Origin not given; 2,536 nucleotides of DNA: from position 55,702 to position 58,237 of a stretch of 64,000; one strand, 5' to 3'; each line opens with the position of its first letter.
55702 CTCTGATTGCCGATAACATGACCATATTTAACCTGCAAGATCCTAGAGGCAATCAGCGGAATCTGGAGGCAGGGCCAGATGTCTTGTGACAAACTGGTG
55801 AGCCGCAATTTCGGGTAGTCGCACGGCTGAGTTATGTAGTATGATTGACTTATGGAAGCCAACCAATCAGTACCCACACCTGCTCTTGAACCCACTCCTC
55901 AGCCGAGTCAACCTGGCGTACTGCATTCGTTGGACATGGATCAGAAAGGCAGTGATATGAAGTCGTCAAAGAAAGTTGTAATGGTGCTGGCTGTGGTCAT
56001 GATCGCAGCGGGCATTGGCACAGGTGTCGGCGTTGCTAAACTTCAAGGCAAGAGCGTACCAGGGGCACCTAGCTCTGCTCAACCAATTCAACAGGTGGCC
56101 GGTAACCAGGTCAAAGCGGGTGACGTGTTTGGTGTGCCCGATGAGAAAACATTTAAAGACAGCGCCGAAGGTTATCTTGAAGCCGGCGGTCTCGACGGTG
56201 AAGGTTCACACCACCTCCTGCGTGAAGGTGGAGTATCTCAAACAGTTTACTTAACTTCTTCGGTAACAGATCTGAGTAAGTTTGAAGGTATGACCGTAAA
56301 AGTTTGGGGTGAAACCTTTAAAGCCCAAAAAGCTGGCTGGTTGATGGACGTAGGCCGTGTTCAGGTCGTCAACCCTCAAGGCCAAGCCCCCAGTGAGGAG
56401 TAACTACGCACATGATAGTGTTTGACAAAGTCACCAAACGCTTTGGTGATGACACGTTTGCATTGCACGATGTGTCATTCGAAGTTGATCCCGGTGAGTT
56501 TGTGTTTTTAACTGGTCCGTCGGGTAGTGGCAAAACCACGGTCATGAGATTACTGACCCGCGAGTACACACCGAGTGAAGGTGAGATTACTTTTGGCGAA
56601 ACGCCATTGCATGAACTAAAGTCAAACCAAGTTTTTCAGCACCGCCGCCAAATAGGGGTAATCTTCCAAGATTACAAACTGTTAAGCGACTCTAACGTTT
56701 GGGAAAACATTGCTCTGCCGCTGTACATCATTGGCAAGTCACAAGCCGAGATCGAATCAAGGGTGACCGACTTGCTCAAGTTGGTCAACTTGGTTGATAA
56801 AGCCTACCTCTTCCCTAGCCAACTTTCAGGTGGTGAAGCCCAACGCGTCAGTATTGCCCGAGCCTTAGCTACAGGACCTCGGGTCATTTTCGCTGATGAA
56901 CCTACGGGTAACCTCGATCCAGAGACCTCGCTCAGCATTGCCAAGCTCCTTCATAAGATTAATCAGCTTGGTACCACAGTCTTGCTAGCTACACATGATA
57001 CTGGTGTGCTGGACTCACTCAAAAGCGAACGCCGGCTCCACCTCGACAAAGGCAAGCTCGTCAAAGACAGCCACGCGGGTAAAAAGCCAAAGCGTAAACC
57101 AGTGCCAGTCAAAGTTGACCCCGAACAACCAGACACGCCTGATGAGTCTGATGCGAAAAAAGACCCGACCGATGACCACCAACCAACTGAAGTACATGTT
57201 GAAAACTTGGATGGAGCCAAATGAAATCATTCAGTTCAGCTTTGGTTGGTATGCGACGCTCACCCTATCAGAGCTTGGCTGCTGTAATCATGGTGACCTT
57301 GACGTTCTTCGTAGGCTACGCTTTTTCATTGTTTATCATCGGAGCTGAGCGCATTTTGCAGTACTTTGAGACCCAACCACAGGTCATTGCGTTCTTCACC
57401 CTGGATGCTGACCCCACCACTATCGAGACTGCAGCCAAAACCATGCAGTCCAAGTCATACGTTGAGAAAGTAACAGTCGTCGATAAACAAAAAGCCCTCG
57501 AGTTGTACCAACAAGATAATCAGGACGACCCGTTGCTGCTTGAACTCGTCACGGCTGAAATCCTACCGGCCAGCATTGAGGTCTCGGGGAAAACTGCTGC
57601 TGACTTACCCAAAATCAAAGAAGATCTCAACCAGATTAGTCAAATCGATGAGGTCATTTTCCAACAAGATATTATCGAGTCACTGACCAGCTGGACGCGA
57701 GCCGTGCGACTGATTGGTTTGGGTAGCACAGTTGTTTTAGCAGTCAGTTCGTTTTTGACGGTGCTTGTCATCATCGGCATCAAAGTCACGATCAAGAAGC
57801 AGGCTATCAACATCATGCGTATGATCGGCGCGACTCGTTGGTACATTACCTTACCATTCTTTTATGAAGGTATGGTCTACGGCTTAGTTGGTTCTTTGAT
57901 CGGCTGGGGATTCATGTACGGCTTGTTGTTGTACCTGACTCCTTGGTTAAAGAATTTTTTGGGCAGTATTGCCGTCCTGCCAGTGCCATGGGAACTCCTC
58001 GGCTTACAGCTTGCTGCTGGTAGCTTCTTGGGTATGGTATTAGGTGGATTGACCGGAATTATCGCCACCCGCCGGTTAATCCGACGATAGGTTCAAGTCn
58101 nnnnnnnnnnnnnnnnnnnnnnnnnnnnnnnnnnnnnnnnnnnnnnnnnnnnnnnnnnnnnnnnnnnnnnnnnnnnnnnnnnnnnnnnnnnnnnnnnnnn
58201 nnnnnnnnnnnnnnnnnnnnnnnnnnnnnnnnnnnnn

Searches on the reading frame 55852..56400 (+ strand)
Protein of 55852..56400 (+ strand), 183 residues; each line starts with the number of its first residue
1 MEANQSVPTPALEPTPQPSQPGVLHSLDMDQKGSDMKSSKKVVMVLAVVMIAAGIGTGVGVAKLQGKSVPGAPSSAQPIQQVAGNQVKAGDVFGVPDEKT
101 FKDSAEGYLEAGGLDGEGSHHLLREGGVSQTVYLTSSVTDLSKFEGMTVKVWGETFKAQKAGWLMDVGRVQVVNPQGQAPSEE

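Call 3: search_protein_families(library=pfam, proteins=[window:55852-56400:+], max_evalue=1)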
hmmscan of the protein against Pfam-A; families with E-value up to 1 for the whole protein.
window:55852-56400:+ (183 aa): 0 families

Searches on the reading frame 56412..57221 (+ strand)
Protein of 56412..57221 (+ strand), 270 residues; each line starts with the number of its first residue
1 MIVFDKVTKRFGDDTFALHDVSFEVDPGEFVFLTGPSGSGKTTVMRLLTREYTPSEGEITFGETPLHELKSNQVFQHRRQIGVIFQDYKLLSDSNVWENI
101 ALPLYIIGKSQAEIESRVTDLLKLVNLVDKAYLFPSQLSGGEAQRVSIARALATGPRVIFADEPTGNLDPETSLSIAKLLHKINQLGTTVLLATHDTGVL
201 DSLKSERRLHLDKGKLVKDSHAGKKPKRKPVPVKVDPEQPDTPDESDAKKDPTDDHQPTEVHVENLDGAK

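Call 3: search_protein_families(library=pfam, proteins=[window:56412-57221:+], max_evalue=1)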
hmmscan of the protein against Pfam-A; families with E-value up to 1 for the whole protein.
window:56412-57221:+ (270 aa): 38 families (the best 25 are shown)
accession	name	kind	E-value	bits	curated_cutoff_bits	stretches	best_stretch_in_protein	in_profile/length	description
PF00005.33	ABC_tran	-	1.5e-35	123.2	25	1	18-165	1-136/137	ABC transporter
PF13304.12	AAA_21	-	2.9e-07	31.3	27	2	152-201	255-304/304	AAA domain, putative AbiEii toxin, Type IV TA system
PF02463.25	SMC_N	-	5.8e-07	29.6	40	1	21-203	18-205/220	RecF/RecN/SMC N terminal domain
PF13191.12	AAA_16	-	6.7e-06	27.1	32.6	1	25-64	22-60/167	AAA ATPase domain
PF13401.12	AAA_22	-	8.5e-05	23.3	27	1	29-55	6-32/130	AAA domain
PF20720.3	nSTAND3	-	0.0003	21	27.2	1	29-59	18-48/155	Novel STAND NTPase 3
PF13555.12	AAA_29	-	0.00082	19.5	27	1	19-45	13-39/61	P-loop containing region of AAA domain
PF00004.35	AAA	-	0.001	20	21.2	1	31-89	1-54/131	ATPase family associated with various cellular activities (AAA)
PF25199.1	nSTAND_NTPase5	-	0.0013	19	34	1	27-53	40-66/145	Novel STAND NTPase 5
PF03215.21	Rad17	-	0.0017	18.7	23.8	1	21-59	38-76/186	Rad17 P-loop domain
PF13238.12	AAA_18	-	0.0022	18.9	29.4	1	31-51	1-21/128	AAA domain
PF13604.12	AAA_30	-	0.0024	18.1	27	1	30-58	20-48/191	AAA domain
PF24389.1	ORC-CDC6-like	-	0.004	16.4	27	1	27-50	34-54/571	ORC-CDC6-like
PF13481.12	AAA_25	-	0.006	16.7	27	1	27-66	32-68/195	AAA domain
PF07728.20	AAA_5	-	0.0062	17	22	1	31-78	2-46/139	AAA domain (dynein-related subfamily)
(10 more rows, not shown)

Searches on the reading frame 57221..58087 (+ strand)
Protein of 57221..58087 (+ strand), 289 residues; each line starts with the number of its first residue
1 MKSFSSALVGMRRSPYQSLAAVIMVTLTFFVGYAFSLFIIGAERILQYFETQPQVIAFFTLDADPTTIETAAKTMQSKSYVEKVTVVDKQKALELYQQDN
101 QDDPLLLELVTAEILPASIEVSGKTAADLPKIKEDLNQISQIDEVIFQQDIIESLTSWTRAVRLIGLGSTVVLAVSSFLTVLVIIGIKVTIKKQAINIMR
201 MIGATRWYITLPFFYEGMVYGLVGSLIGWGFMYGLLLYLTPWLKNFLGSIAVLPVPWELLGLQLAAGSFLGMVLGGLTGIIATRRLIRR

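Call 3: search_protein_families(library=pfam, proteins=[window:57221-58087:+], max_evalue=1)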
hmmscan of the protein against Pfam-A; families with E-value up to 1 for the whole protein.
window:57221-58087:+ (289 aa): 4 families
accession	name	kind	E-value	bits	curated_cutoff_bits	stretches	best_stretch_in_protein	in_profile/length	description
PF18075.7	FtsX_ECD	-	6.5e-13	49.5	23.5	1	54-145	2-96/96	FtsX extracellular domain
PF02687.27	FtsX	-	8.1e-12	45.7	25.5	1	171-288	5-117/120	FtsX-like permease C-terminal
PF15915.11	BAT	-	0.061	13.6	25.8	1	54-125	40-109/156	GAF and HTH_10 associated domain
PF10681.14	Rot1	-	0.063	13.3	23.2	1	75-171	111-208/209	Chaperone for protein-folding within the ER, fungal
